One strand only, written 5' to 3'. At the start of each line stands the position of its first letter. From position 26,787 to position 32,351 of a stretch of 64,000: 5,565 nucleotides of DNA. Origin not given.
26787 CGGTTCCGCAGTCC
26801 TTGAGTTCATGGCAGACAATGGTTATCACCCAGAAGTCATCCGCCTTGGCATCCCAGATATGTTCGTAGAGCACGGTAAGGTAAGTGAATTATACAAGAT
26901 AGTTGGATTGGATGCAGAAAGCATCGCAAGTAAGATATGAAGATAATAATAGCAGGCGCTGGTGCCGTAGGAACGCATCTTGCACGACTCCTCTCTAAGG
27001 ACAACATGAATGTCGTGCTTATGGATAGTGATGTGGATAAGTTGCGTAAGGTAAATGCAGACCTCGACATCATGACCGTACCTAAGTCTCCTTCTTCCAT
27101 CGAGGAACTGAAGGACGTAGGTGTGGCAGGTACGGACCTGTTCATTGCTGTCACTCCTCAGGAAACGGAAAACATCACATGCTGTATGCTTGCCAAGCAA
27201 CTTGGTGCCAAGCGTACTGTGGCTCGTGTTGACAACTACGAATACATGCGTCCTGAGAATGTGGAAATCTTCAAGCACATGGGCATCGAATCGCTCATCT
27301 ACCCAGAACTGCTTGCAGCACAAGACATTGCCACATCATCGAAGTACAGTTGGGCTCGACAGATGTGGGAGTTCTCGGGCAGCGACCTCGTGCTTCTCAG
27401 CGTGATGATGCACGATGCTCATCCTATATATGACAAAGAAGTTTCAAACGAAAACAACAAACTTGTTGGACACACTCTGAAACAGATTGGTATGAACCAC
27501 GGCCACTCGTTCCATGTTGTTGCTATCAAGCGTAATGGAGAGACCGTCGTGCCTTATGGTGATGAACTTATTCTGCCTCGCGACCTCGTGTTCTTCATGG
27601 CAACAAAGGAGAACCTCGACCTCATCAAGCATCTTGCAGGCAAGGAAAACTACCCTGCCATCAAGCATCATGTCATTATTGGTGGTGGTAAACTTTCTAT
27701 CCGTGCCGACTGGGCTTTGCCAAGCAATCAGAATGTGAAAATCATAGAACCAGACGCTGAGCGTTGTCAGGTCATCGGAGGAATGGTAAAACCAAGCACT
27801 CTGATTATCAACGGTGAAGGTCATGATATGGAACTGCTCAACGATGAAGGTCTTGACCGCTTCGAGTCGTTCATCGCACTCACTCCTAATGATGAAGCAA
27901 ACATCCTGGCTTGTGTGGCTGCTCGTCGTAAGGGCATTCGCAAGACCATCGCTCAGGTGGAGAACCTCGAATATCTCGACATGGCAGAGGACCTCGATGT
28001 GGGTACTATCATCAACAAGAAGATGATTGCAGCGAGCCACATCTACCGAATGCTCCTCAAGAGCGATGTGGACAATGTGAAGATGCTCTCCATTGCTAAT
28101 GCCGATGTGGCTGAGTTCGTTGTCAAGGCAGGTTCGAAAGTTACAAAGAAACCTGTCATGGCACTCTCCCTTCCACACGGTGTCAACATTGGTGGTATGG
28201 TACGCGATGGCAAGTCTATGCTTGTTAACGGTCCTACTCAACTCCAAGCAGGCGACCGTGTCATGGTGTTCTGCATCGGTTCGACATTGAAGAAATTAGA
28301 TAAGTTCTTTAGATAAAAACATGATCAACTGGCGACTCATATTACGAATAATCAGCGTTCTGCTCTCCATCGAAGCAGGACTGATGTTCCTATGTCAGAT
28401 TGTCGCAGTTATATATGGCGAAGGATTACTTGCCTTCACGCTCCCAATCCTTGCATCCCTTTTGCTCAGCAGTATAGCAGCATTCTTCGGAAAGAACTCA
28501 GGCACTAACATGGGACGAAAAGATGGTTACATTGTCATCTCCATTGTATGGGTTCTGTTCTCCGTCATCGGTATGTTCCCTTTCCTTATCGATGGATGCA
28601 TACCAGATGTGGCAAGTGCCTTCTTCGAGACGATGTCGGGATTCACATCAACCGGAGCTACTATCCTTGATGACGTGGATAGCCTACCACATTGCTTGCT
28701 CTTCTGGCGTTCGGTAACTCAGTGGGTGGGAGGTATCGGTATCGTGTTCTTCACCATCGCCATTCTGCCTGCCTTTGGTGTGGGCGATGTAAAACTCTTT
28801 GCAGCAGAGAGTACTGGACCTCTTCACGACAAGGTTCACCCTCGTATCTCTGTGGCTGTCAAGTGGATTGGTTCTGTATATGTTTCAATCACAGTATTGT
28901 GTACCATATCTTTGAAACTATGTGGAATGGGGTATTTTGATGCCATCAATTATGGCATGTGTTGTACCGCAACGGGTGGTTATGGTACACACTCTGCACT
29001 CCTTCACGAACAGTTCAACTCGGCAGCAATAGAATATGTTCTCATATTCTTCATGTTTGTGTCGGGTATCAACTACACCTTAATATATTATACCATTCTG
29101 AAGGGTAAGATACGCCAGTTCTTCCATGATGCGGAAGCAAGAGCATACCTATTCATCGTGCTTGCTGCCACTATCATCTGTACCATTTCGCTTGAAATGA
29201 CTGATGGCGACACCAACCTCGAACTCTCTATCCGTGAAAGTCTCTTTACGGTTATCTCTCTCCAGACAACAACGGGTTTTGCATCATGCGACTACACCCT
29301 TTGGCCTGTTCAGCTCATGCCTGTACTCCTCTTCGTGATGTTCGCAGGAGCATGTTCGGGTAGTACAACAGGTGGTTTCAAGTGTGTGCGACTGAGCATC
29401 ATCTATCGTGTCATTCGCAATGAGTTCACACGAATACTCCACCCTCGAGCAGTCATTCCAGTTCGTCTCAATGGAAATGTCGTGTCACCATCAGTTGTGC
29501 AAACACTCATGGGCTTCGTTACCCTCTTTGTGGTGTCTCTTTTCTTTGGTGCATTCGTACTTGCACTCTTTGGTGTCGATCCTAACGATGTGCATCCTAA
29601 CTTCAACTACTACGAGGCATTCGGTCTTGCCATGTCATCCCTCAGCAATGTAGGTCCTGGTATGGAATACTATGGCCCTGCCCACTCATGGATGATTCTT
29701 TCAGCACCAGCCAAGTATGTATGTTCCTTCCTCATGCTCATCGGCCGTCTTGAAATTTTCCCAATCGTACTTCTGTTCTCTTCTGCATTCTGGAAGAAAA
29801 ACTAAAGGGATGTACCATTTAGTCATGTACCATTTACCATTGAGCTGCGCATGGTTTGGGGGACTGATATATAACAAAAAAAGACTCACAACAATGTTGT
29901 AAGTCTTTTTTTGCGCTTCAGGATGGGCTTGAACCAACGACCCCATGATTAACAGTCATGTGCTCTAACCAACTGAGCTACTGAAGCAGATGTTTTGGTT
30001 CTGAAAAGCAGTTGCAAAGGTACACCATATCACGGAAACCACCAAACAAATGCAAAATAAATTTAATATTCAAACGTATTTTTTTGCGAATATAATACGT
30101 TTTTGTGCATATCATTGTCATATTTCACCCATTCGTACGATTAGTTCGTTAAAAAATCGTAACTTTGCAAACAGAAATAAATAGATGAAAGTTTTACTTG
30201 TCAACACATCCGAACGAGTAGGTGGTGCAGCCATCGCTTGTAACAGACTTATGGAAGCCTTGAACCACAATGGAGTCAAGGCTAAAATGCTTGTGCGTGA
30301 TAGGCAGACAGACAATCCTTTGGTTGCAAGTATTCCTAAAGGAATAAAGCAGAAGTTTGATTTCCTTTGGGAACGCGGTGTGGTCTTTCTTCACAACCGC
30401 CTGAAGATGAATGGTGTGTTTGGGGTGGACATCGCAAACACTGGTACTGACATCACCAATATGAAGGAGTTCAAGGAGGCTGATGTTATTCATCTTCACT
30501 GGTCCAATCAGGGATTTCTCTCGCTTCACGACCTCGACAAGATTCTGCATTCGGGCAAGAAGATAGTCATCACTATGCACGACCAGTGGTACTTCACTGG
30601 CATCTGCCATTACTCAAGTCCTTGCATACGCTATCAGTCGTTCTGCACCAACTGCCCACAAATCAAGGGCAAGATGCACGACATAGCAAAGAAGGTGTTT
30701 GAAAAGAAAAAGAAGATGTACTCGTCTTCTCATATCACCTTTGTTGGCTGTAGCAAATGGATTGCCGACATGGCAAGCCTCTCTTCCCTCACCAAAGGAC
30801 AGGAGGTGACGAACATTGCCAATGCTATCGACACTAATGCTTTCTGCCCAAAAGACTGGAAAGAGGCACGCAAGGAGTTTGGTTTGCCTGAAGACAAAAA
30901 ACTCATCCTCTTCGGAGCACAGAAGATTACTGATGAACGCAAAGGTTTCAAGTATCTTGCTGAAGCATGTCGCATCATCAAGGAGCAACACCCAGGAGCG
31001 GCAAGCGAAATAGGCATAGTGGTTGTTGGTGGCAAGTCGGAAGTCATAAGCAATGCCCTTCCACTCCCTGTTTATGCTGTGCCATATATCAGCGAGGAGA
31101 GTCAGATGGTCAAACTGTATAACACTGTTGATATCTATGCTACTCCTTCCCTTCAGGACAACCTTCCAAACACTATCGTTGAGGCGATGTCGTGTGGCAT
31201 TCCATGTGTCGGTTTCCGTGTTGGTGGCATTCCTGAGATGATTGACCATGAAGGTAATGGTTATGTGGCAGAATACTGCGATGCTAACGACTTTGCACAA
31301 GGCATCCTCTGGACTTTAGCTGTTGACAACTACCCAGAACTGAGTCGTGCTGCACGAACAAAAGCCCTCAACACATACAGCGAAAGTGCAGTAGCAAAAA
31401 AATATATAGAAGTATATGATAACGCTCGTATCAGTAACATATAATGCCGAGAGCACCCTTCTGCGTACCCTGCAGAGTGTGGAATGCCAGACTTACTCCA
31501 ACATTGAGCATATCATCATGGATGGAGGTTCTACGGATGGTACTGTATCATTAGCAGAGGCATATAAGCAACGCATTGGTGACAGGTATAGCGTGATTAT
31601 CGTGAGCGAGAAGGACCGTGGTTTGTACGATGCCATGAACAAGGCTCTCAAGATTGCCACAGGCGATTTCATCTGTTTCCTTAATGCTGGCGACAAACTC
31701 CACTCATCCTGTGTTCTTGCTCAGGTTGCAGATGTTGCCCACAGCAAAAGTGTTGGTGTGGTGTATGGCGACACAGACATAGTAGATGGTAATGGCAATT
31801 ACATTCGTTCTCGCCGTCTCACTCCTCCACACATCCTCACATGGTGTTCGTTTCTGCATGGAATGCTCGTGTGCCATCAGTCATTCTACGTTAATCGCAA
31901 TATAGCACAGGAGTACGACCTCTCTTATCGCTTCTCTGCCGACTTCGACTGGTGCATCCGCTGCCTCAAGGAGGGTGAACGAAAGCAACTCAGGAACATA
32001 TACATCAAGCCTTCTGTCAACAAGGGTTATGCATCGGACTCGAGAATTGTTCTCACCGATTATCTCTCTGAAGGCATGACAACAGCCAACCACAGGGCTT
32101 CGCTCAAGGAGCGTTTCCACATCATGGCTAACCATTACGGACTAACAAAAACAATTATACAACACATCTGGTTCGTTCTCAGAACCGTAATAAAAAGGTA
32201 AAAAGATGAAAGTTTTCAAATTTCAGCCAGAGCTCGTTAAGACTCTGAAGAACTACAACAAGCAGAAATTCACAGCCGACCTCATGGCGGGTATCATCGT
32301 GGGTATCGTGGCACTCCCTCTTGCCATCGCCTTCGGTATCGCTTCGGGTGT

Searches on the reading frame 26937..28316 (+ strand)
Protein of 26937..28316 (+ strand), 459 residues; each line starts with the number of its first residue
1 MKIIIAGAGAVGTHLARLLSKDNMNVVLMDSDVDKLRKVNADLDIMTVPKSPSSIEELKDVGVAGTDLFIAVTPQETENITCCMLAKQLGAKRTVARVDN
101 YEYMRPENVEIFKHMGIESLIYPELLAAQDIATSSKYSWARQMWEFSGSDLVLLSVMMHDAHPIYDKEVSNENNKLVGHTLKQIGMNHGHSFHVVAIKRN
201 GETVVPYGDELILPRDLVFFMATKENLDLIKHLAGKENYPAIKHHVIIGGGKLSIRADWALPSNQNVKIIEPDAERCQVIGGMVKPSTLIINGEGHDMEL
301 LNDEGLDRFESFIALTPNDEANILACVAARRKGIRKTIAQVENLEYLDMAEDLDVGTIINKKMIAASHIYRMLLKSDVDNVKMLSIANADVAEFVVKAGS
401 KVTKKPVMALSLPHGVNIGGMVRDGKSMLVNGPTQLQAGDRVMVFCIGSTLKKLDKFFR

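Call 43: search_protein_families(library=pfam, proteins=[window:26937-28316:+], max_evalue=0.0001)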
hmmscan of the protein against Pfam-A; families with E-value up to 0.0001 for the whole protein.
window:26937-28316:+ (459 aa): 3 families
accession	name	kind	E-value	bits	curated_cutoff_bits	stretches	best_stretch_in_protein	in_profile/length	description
PF02254.24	TrkA_N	-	2.1e-40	138.1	23.8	2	3-123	1-116/116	TrkA-N domain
PF02080.26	TrkA_C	-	1.1e-24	86.5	27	2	391-458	1-70/71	TrkA-C domain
PF13241.12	NAD_binding_7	-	1e-07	32.9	22.1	0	2-101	9-95/104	Putative NAD(P)-binding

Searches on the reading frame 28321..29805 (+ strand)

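Call 43: search_protein_families(library=pfam, proteins=[window:28321-29805:+], max_evalue=0.0001)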
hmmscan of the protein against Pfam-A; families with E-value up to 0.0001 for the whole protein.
window:28321-29805:+ (494 aa): 1 family
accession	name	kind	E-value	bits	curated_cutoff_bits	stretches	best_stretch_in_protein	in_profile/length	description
PF02386.22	TrkH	-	1.6e-58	198.9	27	1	39-488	5-497/502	Cation transport protein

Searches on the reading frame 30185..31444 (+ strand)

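Call 43: search_protein_families(library=pfam, proteins=[window:30185-31444:+], max_evalue=0.0001)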
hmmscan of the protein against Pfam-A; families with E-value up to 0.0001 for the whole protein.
window:30185-31444:+ (419 aa): 3 families
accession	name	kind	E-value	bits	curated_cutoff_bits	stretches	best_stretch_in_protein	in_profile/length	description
PF13692.12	Glyco_trans_1_4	-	2.1e-23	83.6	27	1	241-378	5-140/142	Glycosyl transferases group 1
PF00534.26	Glycos_transf_1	-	3.2e-22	79.3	26.4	1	226-381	3-159/172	Glycosyl transferases group 1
PF13439.12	Glyco_transf_4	-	3.7e-05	24.2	28.5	1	12-217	1-168/170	Glycosyltransferase Family 4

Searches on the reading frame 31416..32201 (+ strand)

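Call 92: search_protein_families(library=pfam, proteins=[window:31416-32201:+], max_evalue=0.001)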
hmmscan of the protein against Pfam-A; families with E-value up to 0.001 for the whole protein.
window:31416-32201:+ (261 aa): 3 families
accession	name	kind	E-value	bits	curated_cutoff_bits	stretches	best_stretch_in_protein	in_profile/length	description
PF00535.33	Glycos_transf_2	-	2.4e-25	89.8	23.3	1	5-159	3-158/168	Glycosyl transferase family 2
PF13641.12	Glyco_tranf_2_3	-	4e-07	30.7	27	1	3-121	4-124/230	Glycosyltransferase like family 2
PF10111.15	Glyco_tranf_2_2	-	0.00092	19.2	27.3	0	23-113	23-111/276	Glycosyltransferase like family 2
